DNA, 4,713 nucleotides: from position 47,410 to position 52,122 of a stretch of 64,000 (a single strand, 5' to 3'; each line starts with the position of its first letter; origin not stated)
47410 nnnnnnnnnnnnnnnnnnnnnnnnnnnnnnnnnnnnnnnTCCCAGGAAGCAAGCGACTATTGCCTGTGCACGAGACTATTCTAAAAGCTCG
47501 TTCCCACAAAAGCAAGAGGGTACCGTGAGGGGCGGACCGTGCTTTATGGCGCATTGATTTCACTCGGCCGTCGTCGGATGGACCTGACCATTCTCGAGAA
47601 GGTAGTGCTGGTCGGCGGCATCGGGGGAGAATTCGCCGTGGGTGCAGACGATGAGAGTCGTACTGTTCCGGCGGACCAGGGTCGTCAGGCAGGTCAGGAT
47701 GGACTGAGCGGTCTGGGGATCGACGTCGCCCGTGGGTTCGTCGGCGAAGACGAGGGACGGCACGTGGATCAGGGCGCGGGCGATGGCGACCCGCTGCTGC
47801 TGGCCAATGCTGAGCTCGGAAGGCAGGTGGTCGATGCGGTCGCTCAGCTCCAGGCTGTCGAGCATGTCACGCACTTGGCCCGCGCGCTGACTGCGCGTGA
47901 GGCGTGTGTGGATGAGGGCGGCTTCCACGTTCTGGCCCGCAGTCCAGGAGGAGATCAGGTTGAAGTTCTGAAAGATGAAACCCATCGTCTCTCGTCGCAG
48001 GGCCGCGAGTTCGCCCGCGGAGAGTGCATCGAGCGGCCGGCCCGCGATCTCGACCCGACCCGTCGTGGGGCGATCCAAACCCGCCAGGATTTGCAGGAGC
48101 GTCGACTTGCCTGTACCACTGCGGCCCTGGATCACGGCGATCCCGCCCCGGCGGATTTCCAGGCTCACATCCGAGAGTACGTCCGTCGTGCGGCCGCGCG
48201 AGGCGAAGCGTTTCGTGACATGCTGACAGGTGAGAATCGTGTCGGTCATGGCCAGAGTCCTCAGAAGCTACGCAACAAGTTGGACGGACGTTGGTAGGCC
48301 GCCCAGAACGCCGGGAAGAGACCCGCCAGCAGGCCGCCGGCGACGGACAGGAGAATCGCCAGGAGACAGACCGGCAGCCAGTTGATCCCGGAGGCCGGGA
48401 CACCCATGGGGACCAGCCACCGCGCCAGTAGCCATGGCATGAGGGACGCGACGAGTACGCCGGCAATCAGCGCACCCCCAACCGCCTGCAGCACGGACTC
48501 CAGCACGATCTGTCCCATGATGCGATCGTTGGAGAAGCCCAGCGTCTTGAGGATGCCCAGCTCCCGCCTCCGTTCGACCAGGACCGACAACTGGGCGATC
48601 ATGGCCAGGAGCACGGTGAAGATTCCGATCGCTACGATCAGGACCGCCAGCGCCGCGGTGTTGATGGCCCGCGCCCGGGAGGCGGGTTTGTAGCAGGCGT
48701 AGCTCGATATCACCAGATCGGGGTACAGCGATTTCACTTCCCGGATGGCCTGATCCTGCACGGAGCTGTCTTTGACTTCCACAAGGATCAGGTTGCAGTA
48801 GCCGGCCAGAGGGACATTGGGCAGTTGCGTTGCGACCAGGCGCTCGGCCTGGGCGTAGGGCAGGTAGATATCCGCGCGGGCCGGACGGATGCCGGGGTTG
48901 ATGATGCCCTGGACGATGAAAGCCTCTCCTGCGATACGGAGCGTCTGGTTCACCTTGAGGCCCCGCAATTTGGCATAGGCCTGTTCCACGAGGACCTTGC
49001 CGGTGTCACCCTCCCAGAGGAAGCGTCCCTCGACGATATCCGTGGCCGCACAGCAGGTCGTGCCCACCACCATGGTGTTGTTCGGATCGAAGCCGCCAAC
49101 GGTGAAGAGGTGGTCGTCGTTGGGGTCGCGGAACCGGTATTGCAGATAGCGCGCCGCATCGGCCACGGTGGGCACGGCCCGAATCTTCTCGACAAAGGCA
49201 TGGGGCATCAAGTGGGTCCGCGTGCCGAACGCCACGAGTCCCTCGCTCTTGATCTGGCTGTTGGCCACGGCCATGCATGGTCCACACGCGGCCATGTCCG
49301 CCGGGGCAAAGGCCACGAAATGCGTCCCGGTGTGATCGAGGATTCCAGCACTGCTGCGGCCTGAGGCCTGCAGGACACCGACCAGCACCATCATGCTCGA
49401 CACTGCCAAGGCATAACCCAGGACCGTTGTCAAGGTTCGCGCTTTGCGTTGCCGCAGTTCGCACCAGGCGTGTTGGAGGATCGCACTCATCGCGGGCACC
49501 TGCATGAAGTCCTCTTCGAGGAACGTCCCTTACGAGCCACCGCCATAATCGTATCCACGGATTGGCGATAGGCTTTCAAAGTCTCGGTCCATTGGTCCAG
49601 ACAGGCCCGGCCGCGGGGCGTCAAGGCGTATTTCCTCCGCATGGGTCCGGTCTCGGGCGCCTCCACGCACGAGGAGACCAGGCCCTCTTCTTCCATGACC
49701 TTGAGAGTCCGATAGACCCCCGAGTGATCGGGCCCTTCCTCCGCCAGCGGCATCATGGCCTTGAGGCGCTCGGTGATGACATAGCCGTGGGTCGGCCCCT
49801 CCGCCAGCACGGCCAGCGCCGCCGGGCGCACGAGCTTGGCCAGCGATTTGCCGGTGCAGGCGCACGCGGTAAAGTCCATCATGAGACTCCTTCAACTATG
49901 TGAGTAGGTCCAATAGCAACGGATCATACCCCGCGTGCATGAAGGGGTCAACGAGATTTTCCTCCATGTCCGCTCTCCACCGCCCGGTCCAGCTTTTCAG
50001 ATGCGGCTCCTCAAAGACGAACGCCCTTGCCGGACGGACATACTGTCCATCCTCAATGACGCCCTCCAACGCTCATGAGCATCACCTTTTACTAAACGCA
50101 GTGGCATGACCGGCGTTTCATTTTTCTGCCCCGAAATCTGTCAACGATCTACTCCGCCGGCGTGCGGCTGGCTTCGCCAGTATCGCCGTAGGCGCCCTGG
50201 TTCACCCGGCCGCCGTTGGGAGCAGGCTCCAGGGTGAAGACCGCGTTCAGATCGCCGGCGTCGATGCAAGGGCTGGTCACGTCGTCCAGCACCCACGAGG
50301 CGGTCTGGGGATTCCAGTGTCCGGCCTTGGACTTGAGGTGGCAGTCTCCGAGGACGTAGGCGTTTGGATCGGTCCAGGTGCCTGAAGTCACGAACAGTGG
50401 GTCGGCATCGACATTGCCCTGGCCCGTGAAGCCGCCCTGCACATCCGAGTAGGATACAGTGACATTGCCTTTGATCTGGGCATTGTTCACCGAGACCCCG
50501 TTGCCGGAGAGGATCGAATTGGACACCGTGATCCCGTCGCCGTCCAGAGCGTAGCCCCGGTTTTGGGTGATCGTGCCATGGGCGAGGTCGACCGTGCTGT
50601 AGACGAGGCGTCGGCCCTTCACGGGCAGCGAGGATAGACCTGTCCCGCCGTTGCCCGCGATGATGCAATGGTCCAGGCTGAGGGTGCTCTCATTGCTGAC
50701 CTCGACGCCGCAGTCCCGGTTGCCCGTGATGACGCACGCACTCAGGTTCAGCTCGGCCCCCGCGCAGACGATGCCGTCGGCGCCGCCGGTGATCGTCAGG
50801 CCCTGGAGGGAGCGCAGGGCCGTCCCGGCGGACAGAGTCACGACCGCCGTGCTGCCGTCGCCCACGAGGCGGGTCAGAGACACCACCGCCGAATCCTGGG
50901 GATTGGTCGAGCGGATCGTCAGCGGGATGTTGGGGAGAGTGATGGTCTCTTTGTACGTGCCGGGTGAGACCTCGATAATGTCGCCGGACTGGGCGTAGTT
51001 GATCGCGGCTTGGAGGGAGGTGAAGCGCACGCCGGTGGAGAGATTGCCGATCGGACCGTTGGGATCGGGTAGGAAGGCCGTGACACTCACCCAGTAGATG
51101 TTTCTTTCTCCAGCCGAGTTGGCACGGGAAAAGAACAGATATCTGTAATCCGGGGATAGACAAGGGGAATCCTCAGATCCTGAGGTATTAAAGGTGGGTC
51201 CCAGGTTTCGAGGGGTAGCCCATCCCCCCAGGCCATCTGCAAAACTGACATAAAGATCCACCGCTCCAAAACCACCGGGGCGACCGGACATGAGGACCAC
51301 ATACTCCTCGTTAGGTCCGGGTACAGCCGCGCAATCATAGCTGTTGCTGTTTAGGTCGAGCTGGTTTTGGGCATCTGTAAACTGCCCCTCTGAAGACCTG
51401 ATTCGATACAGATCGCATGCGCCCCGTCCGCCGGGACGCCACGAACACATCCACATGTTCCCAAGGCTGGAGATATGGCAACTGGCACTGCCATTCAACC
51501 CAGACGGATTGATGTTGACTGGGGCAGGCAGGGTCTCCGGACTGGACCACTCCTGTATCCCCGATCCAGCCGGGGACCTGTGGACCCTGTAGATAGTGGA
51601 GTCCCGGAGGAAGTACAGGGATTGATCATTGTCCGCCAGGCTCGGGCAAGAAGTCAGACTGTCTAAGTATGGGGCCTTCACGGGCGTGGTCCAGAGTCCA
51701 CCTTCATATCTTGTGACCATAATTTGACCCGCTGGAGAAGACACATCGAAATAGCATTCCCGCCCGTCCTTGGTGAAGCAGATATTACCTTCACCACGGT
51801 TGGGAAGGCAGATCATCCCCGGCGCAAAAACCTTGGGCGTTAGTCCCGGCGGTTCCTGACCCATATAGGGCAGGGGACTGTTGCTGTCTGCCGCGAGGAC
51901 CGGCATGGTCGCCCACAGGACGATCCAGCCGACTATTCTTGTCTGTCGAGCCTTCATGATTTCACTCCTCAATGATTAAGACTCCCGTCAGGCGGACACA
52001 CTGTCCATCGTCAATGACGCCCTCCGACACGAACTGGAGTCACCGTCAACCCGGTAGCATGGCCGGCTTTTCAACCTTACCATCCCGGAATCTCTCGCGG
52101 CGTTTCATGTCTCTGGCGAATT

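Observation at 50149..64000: Tandem array of at least 6 secreted PD40-propeller + beta-helix paralogs with an inserted ECF sigma factor and an ANK/MBL gene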

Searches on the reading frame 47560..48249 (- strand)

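Call 77: search_protein_families(library=pfam, proteins=[window:47560-48249:-], max_evalue=0.00001)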
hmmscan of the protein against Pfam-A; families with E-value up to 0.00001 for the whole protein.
window:47560-48249:- (229 aa): 2 families
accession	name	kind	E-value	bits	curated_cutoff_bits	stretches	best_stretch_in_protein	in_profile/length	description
PF00005.33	ABC_tran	-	4.4e-31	108.7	25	1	25-173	1-136/137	ABC transporter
PF13304.12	AAA_21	-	5.5e-06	27.1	27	0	37-58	1-22/304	AAA domain, putative AbiEii toxin, Type IV TA system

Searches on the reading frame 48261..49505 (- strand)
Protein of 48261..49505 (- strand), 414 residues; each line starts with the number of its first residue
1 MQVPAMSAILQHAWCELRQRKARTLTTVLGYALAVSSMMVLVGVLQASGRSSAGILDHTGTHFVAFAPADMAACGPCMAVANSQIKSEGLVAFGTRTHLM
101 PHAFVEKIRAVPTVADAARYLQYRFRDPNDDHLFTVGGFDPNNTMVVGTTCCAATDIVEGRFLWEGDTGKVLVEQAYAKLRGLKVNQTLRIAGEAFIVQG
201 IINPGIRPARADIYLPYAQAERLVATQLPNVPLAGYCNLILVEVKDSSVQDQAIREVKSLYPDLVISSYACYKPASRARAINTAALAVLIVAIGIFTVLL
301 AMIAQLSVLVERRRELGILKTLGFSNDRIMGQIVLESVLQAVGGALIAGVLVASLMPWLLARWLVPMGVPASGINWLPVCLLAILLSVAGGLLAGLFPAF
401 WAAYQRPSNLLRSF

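Call 4: search_protein_families(library=pfam, proteins=[window:48261-49505:-], max_evalue=0.01)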
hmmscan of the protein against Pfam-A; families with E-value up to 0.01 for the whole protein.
window:48261-49505:- (414 aa): 2 families
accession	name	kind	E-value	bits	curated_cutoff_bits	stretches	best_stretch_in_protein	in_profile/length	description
PF12704.14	MacB_PCD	-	1e-13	52.5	27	1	24-259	1-206/207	MacB-like periplasmic core domain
PF02687.27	FtsX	-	5.8e-10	39.7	25.5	1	288-397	2-106/120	FtsX-like permease C-terminal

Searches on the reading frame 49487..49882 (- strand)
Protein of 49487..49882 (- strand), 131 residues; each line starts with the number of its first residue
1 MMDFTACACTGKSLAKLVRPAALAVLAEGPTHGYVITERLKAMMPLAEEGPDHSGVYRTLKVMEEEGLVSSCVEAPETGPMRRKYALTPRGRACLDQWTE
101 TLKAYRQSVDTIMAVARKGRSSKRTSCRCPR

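Call 19: search_protein_families(library=pfam, proteins=[window:49487-49882:-], max_evalue=0.0001)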
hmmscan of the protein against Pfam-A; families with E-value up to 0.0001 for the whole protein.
window:49487-49882:- (131 aa): 1 family
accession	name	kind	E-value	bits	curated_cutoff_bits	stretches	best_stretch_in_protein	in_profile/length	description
PF03551.20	PadR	-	3.8e-14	52.9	27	1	23-96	2-74/75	Transcriptional regulator PadR-like family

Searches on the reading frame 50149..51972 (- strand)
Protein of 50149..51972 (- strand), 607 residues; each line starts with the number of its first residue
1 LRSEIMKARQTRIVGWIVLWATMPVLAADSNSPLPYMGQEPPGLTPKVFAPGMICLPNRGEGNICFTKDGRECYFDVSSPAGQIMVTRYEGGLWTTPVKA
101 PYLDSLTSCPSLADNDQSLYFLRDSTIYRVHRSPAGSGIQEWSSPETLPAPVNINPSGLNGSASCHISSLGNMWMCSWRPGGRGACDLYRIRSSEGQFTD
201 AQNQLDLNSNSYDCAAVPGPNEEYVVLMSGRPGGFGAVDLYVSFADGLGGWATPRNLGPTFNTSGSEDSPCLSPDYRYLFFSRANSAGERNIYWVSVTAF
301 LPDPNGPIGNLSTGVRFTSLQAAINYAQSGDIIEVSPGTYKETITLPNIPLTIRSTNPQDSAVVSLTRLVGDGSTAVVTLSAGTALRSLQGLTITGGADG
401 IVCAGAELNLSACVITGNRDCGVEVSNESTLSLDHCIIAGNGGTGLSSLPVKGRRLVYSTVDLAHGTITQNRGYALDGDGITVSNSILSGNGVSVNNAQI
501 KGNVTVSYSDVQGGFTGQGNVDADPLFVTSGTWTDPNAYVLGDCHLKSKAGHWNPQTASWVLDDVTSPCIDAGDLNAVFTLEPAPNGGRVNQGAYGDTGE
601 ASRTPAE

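Call 4: search_protein_families(library=pfam, proteins=[window:50149-51972:-], max_evalue=0.01)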
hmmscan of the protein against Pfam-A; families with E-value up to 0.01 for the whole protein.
window:50149-51972:- (607 aa): 2 families
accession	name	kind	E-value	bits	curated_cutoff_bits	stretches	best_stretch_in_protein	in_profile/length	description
PF08480.16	Disaggr_assoc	-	2.9e-08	34.3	22.6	1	468-573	104-194/194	Disaggregatase related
PF13229.12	Beta_helix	-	1.1e-07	32.1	25.9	1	389-505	36-139/158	Right handed beta helix region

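Call 6: search_protein_families(library=ncbifam, proteins=[window:50149-51972:-], max_evalue=0.01)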
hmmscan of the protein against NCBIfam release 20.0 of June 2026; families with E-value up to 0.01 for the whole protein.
window:50149-51972:- (607 aa): 4 families
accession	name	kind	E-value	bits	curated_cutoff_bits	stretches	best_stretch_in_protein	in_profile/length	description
NF053607.1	CHU_0125_OmpA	equivalog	1.5e-15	56.7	620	1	183-283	246-346/639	CHU_0125 family OmpA-like outer membrane integrity protein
NF052230.1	T9SS_PorE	exception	4.1e-10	38.6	600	1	141-283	209-349/648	PorE family type IX secretion system protein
TIGR04247.1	NosD_copper_fam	subfamily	0.00052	18.7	300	1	320-397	1-67/377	nitrous oxide reductase family maturation protein NosD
NF007822.0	PRK10531.1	equivalog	0.0081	14.9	436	0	312-353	90-138/430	putative acyl-CoA thioester hydrolase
